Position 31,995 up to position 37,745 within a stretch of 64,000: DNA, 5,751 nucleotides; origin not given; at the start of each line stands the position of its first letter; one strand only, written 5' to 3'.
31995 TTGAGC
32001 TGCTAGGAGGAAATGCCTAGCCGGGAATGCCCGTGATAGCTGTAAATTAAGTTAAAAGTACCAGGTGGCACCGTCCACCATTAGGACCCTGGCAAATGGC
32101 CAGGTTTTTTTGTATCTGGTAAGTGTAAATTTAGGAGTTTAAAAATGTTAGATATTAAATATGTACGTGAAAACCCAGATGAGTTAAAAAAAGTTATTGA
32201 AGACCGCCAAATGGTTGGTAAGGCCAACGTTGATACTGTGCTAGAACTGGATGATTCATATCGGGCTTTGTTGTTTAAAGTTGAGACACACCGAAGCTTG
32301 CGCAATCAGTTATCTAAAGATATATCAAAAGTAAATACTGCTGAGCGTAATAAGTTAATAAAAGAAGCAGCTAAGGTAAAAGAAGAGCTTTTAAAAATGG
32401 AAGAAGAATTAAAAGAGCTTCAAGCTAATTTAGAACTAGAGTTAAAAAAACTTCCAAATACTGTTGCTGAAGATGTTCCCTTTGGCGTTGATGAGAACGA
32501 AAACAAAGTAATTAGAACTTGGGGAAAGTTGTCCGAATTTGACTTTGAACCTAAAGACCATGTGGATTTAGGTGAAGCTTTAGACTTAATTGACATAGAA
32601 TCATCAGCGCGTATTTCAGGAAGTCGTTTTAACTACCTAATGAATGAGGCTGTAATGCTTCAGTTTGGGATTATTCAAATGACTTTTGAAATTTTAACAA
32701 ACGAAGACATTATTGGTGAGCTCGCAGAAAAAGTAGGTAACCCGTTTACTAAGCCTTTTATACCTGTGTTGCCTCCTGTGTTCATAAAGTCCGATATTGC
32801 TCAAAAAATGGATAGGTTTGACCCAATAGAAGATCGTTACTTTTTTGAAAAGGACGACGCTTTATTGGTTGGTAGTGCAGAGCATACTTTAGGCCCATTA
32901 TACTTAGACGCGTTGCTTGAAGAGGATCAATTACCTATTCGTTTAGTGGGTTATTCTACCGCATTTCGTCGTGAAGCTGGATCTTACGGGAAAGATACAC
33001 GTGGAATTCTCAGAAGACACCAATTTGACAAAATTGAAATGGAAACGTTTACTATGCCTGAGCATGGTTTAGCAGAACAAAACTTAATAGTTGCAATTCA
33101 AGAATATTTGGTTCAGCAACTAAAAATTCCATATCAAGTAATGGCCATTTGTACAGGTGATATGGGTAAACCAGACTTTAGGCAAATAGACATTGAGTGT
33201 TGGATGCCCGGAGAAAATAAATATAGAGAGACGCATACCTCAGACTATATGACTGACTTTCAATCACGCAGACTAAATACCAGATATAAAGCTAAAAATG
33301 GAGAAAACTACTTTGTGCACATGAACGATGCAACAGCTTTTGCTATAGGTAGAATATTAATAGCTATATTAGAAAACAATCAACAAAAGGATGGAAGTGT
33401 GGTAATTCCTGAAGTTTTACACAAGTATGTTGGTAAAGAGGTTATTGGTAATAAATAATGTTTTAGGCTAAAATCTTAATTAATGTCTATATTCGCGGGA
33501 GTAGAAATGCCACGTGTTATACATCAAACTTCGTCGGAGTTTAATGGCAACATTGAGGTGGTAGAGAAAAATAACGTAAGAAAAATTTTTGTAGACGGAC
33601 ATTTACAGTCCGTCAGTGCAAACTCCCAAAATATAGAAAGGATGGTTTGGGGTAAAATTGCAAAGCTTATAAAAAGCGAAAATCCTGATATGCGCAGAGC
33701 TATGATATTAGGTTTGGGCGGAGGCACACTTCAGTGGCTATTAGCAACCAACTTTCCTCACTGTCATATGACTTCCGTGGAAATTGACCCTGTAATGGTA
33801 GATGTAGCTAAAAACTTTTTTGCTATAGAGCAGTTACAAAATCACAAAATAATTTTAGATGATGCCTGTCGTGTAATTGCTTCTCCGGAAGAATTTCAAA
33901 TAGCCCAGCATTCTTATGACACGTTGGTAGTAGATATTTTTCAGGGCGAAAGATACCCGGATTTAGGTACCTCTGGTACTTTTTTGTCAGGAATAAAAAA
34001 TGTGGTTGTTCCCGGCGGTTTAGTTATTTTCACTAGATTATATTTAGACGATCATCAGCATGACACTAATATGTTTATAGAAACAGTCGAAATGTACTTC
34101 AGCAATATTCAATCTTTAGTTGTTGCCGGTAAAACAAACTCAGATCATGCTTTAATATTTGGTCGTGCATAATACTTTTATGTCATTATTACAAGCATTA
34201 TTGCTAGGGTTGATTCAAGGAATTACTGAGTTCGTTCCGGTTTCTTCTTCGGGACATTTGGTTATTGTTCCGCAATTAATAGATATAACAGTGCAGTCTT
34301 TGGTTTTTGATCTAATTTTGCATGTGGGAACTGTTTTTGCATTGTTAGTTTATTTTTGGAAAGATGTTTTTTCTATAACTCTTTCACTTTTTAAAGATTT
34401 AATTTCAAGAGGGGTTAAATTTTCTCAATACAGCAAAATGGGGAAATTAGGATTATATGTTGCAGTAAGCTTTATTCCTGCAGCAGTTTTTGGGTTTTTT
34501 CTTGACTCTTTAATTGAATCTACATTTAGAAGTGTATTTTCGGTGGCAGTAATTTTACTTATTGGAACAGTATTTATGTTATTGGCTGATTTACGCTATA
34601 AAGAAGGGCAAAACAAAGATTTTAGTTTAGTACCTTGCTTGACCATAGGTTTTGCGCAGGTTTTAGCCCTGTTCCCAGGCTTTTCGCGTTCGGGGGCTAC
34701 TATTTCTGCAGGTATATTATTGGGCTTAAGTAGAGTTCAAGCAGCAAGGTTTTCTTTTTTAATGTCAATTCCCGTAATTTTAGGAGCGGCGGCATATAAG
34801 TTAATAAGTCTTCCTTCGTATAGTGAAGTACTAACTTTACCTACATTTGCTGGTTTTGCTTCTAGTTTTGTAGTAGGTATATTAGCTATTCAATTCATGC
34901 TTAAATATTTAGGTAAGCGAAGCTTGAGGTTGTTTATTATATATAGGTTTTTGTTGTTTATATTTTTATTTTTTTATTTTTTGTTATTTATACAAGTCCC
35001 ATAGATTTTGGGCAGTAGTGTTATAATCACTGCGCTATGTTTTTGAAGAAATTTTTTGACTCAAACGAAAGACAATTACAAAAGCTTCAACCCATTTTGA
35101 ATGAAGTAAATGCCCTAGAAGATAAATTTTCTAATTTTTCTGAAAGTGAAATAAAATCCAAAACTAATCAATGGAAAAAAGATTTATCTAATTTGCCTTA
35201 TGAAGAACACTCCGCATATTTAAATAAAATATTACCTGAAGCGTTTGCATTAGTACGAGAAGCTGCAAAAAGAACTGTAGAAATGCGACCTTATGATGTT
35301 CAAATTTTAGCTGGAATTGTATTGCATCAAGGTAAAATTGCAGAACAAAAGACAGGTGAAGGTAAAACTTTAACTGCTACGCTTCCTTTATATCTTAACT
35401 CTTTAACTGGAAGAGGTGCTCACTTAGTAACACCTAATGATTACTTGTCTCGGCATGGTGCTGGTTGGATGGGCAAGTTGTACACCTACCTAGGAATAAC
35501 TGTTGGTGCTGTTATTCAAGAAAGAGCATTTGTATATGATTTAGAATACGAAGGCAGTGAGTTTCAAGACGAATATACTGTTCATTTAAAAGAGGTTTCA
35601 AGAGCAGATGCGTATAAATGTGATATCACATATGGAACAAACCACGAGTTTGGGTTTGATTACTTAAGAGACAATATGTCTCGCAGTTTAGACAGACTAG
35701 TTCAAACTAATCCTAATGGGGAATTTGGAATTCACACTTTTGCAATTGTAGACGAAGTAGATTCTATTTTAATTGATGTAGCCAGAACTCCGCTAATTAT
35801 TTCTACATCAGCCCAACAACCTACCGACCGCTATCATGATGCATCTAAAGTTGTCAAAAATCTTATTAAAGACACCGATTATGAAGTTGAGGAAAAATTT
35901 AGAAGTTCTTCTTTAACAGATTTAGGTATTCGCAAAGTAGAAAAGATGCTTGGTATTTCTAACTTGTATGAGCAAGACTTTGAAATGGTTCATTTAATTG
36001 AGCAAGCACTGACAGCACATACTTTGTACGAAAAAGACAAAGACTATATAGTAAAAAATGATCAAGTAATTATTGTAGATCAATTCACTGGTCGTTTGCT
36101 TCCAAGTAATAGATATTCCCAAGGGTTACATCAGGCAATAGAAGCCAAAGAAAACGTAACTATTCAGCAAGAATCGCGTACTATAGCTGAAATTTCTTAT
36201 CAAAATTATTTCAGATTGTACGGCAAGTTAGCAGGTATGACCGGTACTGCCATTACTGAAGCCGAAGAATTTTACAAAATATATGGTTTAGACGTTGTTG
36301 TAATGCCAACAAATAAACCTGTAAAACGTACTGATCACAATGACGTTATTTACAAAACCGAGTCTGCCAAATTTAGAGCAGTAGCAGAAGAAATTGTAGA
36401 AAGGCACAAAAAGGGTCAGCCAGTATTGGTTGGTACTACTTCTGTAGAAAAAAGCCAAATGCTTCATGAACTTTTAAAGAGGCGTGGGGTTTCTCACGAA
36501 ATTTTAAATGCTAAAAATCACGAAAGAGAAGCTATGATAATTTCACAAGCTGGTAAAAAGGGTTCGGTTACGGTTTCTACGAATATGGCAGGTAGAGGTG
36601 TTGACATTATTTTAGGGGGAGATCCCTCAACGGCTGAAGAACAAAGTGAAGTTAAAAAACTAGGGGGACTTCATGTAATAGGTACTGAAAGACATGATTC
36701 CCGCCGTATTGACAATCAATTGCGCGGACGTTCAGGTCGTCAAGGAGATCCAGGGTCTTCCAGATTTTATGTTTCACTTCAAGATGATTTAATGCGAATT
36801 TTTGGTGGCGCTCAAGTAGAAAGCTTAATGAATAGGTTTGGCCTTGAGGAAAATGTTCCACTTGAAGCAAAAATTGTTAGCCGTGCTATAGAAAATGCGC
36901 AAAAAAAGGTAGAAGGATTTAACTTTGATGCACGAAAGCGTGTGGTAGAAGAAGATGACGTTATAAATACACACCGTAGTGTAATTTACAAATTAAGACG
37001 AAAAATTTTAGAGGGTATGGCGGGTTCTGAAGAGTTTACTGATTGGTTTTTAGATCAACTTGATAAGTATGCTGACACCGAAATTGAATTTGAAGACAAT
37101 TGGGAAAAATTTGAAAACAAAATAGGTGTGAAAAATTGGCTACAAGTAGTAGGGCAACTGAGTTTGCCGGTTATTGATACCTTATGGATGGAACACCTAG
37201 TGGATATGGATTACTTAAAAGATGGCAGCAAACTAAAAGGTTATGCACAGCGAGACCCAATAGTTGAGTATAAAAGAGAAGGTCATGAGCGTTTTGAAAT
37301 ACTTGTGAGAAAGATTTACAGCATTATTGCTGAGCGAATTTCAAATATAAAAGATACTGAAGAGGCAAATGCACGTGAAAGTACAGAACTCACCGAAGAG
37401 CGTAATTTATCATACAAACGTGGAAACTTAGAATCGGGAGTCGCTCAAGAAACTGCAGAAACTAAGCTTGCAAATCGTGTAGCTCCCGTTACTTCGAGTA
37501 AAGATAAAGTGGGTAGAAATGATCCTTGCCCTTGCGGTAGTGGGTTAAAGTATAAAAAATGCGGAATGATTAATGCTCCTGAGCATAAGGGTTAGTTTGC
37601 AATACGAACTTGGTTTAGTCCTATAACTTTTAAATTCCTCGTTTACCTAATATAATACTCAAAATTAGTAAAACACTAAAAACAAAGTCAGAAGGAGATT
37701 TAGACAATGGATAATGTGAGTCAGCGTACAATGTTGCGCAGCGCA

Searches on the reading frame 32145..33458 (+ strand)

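Call 17: search_protein_families(library=pfam, proteins=[window:32145-33458:+], max_evalue=0.001)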
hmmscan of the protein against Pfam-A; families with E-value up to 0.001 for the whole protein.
window:32145-33458:+ (437 aa): 2 families
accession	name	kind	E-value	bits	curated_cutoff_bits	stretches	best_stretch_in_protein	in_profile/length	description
PF00587.30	tRNA-synt_2b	-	1.5e-27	97.3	29.3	1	237-412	9-179/179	tRNA synthetase class II core domain (G, H, P, S and T)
PF02403.27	Seryl_tRNA_N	-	6.9e-23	81.4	28.2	1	1-106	1-107/108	Seryl-tRNA synthetase N-terminal domain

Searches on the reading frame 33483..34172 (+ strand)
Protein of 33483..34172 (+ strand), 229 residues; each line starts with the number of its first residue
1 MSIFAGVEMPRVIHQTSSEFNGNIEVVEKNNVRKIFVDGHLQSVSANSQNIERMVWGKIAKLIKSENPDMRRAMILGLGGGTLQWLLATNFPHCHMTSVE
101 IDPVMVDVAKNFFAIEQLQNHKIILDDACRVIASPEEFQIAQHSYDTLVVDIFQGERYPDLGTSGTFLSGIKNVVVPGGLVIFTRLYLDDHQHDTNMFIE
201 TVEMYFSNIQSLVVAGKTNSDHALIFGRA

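Call 71: search_protein_families(library=pfam, proteins=[window:33483-34172:+], max_evalue=0.001)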
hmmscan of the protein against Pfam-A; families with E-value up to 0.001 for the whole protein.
window:33483-34172:+ (229 aa): 2 families
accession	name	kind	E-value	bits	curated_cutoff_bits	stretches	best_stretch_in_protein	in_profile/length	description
PF01564.23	Spermine_synth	-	1.3e-05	25.2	22.9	1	60-215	9-162/186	Spermine/spermidine synthase domain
PF13649.12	Methyltransf_25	-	0.00018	22.5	27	1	76-142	4-69/97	Methyltransferase domain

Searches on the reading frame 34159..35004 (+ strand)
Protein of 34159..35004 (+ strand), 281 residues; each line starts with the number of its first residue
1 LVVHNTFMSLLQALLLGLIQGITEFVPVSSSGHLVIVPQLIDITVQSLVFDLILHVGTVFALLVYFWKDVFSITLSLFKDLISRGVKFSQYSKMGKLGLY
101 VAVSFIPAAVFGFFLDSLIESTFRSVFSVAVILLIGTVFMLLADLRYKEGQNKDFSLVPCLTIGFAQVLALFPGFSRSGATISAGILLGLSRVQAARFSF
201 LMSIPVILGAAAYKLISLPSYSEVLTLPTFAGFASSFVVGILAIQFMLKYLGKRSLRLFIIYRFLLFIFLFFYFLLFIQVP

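Call 71: search_protein_families(library=pfam, proteins=[window:34159-35004:+], max_evalue=0.001)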
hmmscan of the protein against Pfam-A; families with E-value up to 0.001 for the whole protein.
window:34159-35004:+ (281 aa): 1 family
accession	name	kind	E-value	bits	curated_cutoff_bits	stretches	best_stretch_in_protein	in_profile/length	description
PF02673.24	BacA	-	1.6e-74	251.3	33.4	1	13-266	1-254/257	Bacitracin resistance protein BacA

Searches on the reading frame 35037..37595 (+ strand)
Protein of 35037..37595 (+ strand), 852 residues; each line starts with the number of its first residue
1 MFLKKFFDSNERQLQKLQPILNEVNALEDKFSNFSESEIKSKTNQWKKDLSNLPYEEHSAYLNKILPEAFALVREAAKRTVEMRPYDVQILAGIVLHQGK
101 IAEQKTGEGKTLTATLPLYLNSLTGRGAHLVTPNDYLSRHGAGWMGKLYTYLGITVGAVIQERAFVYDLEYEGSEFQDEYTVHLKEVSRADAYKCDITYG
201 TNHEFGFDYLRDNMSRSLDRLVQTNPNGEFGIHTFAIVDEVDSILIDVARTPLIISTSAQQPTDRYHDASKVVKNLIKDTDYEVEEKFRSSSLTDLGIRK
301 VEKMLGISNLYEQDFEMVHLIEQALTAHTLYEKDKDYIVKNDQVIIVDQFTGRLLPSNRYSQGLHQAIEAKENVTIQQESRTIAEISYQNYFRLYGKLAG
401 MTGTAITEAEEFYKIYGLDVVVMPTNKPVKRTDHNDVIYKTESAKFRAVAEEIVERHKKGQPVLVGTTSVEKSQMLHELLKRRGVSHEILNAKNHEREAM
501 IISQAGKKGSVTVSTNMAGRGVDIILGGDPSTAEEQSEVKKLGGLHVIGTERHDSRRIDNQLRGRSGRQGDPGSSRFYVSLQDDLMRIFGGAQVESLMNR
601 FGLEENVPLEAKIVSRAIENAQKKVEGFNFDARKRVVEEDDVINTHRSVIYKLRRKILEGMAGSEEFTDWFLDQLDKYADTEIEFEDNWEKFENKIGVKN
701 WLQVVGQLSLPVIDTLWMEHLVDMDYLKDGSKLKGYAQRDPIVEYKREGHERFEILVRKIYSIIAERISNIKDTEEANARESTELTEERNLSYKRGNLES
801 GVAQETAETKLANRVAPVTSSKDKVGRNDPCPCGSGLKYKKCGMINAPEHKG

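Call 17: search_protein_families(library=pfam, proteins=[window:35037-37595:+], max_evalue=0.001)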
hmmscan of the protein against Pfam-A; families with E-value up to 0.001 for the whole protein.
window:35037-37595:+ (852 aa): 6 families
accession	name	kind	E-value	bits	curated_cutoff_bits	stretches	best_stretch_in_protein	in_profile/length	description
PF07517.20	SecA_DEAD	-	1.7e-109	366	24.6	1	4-412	2-289/290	SecA DEAD-like domain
PF21090.3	P-loop_SecA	-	1.5e-81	273.4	27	2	428-534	1-107/205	SecA P-loop domain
PF07516.18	SecA_SW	-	4.4e-39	135.1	26.7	2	608-690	1-89/200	SecA Wing and Scaffold domain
PF01043.26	SecA_PP_bind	-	4.6e-38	130.6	23.5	1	263-369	3-110/110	SecA preprotein cross-linking domain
PF02810.21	SEC-C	-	4.1e-08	33.4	20.4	1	827-842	1-16/19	SEC-C motif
PF00271.37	Helicase_C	-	9.6e-05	23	23.5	1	445-524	2-81/110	Helicase conserved C-terminal domain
